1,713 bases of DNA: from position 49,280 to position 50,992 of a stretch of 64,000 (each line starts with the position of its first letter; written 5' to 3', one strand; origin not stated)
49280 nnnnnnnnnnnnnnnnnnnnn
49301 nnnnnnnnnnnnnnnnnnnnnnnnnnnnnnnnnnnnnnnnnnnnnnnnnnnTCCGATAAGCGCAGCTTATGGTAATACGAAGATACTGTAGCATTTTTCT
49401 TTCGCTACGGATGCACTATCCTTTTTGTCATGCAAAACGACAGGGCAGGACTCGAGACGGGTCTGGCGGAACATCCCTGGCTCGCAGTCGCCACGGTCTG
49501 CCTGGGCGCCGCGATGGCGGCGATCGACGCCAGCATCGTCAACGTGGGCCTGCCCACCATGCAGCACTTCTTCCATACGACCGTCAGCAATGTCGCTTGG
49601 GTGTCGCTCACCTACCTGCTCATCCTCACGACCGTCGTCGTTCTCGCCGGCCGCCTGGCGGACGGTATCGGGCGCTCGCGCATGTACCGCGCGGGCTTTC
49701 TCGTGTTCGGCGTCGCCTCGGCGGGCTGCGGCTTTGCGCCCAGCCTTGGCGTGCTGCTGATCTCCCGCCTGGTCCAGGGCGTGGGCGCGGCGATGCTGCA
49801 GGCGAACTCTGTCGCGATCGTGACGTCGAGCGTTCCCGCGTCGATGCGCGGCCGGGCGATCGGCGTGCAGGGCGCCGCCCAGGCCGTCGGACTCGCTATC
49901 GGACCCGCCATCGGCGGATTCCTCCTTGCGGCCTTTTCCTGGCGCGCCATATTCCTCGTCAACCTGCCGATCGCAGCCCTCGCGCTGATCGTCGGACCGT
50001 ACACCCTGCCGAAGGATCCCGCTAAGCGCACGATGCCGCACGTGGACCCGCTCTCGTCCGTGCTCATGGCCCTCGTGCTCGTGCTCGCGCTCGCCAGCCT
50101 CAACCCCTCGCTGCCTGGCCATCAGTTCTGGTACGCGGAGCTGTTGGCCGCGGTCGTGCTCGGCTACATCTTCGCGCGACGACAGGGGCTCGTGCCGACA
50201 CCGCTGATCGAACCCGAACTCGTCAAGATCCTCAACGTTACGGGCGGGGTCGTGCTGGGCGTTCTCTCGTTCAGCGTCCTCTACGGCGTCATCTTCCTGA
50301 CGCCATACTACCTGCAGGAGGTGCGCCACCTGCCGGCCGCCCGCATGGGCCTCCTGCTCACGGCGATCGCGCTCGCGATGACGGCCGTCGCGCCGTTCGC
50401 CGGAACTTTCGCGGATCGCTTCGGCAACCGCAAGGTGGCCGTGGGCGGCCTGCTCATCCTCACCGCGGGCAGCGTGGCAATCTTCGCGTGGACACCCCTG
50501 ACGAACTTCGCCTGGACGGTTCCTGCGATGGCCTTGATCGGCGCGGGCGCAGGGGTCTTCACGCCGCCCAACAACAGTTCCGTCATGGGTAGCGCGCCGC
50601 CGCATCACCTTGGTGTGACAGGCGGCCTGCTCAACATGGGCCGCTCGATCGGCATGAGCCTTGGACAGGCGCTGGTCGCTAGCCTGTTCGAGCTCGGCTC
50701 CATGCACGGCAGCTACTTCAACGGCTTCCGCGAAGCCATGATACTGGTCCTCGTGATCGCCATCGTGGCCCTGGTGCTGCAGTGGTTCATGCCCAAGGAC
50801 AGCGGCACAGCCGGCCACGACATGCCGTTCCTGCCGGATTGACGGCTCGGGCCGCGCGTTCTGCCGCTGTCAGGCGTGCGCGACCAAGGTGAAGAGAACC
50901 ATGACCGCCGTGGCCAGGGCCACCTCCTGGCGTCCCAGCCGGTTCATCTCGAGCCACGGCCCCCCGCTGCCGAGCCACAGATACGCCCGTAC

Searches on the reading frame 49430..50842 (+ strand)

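Call 4: search_protein_families(library=pfam, proteins=[window:49430-50842:+], max_evalue=0.01)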
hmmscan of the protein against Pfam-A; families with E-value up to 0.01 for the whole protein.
window:49430-50842:+ (470 aa): 4 families
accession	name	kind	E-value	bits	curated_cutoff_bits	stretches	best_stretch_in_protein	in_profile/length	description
PF07690.21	MFS_1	-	3.7e-59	200.8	33.4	1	23-412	1-346/347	Major Facilitator Superfamily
PF00083.30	Sugar_tr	-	1e-11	44.8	22.3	2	303-455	45-192/452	Sugar (and other) transporter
PF05977.19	MFS_3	-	3.8e-05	22.8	27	1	44-203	36-199/524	Transmembrane secretion effector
PF01306.25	LacY_symp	-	0.003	16.8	24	1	287-365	26-106/413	LacY proton/sugar symporter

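Call 5: search_protein_families(library=ncbifam, proteins=[window:49430-50842:+], max_evalue=0.01)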
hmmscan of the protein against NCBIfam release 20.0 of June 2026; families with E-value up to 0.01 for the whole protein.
window:49430-50842:+ (470 aa): 83 families (the best 25 are shown)
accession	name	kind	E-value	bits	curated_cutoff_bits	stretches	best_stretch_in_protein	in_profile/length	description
TIGR00711.1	efflux_EmrB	subfamily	2.4e-62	211.3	230.2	1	20-421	4-409/485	DHA2 family efflux MFS transporter permease subunit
NF011571.1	PRK14995.1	subfamily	7.3e-43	147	701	1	16-419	4-410/493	SmvA family efflux MFS transporter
NF000025.1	MFS_efflux_tcmA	exception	1.6e-36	126.2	999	1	10-420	18-431/538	tetracenomycin C efflux MFS transporter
NF040895.2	MFS_effux_SdrM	equivalog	1.8e-35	122.9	550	1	20-455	8-436/441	multidrug efflux MFS transporter SdrM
NF033896.2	MFS_LfrA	equivalog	1.7e-34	119.3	825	1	13-420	15-424/504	efflux MFS transporter LfrA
NF012169.0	qepA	equivalog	6.6e-30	104.2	1075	1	15-418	18-420/511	fluoroquinolone efflux MFS transporter QepA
TIGR00880.1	2_A_01_02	superfamily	9e-30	103.6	131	2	71-193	16-138/141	multidrug resistance protein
NF000391.1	EmrB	exception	4.3e-29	101.5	925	1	18-430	12-429/501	multidrug efflux MFS transporter permease subunit EmrB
NF012185.0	tet_MFS_L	exception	2e-28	99.5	925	1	23-422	19-410/457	tetracycline efflux MFS transporter Tet(L)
NF000031.1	MFS_efflux_LmrA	exception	2.5e-28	99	850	1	6-441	19-457/484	lincomycin efflux MFS transporter Lmr(A)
NF012175.1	tet_MFS_L_K_45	equivalog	3e-28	98.8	650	1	23-423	5-397/444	Tet(L)/Tet(K)/Tet(45) family tetracycline efflux MFS transporter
NF000218.1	FexA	exception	2.1e-25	89.3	900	1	22-419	25-428/475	chloramphenicol/florfenicol efflux MFS transporter FexA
NF000089.1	qac_MFS_AB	exception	6.9e-25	87.8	900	1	16-419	17-424/514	QacA/B family quaternary ammonium compound efflux MFS transporter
NF012183.0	tet_MFS_K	exception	1e-23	84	925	1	23-423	19-411/459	tetracycline efflux MFS transporter Tet(K)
NF040856.1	FexB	exception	1.9e-23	83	950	1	19-433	15-433/469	chloramphenicol/florfenicol efflux MFS transporter FexB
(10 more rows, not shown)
